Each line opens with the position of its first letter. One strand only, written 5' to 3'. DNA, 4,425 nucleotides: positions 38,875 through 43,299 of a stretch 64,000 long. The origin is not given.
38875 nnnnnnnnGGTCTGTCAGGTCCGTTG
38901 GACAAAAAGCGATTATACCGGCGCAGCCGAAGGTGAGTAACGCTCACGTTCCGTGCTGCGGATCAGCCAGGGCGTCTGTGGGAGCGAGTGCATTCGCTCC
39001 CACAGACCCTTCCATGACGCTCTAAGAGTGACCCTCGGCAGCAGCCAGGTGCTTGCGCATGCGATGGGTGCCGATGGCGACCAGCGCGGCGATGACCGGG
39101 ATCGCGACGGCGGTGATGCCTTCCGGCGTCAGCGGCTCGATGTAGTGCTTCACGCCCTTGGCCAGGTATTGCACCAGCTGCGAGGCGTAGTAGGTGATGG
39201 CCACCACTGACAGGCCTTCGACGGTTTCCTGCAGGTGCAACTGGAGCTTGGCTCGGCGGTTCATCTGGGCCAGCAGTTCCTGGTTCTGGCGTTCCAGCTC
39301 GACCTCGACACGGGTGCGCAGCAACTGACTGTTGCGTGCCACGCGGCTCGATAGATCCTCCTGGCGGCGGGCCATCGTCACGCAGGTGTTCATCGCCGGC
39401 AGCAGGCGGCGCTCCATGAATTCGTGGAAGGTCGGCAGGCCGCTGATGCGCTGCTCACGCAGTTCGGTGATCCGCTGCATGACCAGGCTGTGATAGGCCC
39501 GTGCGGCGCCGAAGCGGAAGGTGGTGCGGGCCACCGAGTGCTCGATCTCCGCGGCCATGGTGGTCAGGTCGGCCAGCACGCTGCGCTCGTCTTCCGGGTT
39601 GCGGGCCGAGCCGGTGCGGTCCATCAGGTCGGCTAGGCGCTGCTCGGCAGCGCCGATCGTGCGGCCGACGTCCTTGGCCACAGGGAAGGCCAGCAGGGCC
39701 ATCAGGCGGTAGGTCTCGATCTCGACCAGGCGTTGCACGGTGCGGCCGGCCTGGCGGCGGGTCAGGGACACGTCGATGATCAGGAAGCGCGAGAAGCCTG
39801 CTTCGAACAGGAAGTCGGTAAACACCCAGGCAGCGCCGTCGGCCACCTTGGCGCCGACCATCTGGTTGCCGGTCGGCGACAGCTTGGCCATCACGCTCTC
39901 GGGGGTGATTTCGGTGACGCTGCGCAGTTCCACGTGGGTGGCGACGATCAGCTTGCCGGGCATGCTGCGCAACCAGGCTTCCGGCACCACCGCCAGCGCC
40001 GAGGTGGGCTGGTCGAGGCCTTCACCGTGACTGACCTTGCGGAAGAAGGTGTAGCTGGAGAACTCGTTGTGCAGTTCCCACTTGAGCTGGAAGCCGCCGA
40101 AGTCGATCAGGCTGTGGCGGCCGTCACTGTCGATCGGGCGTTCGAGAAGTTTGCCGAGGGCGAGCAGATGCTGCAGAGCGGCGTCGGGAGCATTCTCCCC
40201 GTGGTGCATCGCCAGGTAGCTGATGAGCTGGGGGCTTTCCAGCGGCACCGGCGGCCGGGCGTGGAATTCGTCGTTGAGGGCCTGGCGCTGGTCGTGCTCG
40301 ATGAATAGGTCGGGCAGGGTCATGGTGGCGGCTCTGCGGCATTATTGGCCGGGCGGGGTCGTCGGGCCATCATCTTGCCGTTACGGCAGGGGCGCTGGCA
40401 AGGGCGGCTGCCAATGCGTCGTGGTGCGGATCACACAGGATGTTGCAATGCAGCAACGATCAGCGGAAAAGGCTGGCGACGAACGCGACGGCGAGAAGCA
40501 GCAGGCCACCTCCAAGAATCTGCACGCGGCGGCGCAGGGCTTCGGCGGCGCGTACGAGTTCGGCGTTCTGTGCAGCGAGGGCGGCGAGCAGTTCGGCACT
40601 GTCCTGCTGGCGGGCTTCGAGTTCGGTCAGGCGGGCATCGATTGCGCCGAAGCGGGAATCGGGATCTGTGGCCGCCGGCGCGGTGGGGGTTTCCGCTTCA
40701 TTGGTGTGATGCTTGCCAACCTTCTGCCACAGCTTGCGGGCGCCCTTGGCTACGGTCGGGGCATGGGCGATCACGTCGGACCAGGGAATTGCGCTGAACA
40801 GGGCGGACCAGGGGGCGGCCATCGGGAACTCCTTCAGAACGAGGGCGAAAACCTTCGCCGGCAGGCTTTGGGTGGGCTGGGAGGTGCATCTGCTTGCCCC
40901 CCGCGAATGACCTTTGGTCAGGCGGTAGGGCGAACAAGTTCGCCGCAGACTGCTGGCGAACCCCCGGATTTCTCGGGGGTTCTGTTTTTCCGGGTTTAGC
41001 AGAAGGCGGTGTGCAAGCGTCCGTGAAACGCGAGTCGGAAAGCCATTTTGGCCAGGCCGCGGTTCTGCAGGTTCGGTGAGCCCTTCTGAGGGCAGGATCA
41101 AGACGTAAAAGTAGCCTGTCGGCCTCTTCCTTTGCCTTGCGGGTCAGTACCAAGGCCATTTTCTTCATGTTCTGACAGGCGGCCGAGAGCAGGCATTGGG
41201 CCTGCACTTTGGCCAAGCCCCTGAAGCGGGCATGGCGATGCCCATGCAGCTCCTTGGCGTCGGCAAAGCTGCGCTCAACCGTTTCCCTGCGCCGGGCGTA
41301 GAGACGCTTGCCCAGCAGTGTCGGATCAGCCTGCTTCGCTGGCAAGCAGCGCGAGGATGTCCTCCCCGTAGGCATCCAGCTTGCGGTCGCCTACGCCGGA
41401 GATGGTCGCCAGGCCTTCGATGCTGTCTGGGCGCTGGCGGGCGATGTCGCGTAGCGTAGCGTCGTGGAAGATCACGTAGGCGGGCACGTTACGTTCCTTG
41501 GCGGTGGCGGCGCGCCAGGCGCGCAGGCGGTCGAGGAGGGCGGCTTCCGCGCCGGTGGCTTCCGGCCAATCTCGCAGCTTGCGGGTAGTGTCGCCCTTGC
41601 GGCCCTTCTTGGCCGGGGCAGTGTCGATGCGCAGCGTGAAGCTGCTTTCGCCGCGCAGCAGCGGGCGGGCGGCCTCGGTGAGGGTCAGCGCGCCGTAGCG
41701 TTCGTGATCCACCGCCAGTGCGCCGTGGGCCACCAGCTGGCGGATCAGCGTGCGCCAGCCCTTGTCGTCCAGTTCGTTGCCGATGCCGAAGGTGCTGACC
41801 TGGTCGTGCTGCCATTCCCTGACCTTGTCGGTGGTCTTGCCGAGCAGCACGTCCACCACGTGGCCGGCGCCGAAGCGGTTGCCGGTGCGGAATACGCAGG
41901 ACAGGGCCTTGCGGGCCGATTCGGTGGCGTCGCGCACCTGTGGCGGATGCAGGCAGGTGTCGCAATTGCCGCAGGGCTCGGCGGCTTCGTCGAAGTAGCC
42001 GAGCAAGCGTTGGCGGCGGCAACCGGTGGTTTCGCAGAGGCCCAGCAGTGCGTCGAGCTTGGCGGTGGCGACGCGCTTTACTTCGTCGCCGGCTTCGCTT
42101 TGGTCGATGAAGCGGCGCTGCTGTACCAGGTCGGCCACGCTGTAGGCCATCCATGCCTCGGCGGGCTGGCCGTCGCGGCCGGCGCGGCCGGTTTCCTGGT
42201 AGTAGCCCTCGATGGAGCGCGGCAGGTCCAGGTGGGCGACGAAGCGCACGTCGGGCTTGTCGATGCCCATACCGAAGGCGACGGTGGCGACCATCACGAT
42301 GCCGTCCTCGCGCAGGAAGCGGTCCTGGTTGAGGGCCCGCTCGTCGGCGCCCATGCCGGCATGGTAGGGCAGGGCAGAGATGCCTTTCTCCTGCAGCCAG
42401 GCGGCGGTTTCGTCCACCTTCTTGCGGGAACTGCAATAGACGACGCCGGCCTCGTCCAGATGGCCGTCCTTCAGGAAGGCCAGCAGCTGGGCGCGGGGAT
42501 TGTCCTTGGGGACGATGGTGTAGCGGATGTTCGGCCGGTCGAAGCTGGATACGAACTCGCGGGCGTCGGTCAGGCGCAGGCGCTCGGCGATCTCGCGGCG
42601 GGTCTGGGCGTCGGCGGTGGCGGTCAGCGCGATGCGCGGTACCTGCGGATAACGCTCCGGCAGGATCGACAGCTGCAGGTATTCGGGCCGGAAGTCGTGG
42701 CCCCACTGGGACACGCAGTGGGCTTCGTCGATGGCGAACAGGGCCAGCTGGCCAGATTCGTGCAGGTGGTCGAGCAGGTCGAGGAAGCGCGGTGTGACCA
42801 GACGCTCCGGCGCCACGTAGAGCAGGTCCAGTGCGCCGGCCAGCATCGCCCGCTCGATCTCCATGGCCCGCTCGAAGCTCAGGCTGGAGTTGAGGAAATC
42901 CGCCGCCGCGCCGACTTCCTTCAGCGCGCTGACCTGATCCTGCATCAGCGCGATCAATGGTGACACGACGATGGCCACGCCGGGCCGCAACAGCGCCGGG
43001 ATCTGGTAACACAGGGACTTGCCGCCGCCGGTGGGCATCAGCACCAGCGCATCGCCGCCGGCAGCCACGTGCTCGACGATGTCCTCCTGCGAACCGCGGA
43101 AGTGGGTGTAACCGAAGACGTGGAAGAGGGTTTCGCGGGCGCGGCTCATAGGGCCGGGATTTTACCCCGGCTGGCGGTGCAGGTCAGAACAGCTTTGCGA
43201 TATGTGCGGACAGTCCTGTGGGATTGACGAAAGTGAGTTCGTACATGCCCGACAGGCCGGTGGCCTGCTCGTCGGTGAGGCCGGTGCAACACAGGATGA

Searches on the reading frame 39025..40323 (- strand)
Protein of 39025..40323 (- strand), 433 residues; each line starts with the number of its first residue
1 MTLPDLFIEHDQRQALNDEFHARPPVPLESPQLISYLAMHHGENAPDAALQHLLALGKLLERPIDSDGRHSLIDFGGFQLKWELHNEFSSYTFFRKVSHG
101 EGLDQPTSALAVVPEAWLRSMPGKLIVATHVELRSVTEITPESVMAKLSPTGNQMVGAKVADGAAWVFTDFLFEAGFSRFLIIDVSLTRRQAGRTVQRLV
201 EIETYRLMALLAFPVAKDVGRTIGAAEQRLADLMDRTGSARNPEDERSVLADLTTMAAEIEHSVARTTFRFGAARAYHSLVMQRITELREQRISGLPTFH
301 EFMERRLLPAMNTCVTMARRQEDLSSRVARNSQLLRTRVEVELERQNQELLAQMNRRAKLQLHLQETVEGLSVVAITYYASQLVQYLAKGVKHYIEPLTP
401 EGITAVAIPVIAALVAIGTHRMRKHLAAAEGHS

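Call 61: search_protein_families(library=pfam, proteins=[window:39025-40323:-], max_evalue=0.00001)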
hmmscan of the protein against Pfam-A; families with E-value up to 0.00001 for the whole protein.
window:39025-40323:- (433 aa): 1 family
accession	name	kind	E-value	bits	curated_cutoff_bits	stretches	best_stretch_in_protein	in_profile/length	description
PF11902.13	DUF3422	-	6.1e-156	520.2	25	1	9-426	2-418/418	Protein of unknown function (DUF3422)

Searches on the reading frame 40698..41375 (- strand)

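Call 61: search_protein_families(library=pfam, proteins=[window:40698-41375:-], max_evalue=0.00001)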
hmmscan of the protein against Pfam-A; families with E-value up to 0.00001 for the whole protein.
window:40698-41375:- (225 aa): 1 family
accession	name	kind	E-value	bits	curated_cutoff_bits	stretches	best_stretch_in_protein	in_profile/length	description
PF13751.12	DDE_Tnp_1_6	-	1.6e-13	51.5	25.1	1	21-74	72-125/125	Transposase DDE domain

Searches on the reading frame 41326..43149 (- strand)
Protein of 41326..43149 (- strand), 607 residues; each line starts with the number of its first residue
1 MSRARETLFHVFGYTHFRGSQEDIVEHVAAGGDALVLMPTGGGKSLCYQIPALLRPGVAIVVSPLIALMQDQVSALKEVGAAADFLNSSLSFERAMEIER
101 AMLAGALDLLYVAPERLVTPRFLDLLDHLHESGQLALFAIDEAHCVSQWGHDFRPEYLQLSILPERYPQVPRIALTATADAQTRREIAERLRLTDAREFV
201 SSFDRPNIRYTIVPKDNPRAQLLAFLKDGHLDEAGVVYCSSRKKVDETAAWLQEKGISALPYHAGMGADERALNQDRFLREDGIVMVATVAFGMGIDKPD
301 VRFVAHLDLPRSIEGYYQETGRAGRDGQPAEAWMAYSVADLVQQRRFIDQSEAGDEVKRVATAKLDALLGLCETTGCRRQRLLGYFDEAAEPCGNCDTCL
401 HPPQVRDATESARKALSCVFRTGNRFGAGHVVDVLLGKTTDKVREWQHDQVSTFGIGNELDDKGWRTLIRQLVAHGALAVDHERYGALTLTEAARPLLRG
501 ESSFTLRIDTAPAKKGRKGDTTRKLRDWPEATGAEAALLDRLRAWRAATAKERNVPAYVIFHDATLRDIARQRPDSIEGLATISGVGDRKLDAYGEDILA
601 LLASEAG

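Call 3: search_protein_families(library=pfam, proteins=[window:41326-43149:-], max_evalue=1)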
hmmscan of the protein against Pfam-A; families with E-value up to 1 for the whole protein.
window:41326-43149:- (607 aa): 7 families
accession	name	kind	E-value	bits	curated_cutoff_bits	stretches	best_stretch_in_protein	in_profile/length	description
PF09382.16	RQC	-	2.8e-39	133.9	23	1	402-514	1-113/114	RQC domain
PF00570.28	HRDC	-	4.7e-25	87.8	23.8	1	536-602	2-68/68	HRDC domain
PF00270.35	DEAD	-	1e-23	84.3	26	1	21-183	4-163/167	DEAD/DEAH box helicase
PF16124.10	RecQ_Zn_bind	-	5.3e-19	69.1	25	1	339-400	2-66/66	RecQ zinc-binding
PF00271.37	Helicase_C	-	4.4e-18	66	23.5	1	228-327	11-110/110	Helicase conserved C-terminal domain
PF18305.6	DNA_pol_A_exoN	-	0.0064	17.2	23.5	1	524-577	4-57/87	3' to 5' exonuclease C-terminal domain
PF01063.24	Aminotran_4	-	0.22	11.8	28.5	1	452-562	28-141/223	Amino-transferase class IV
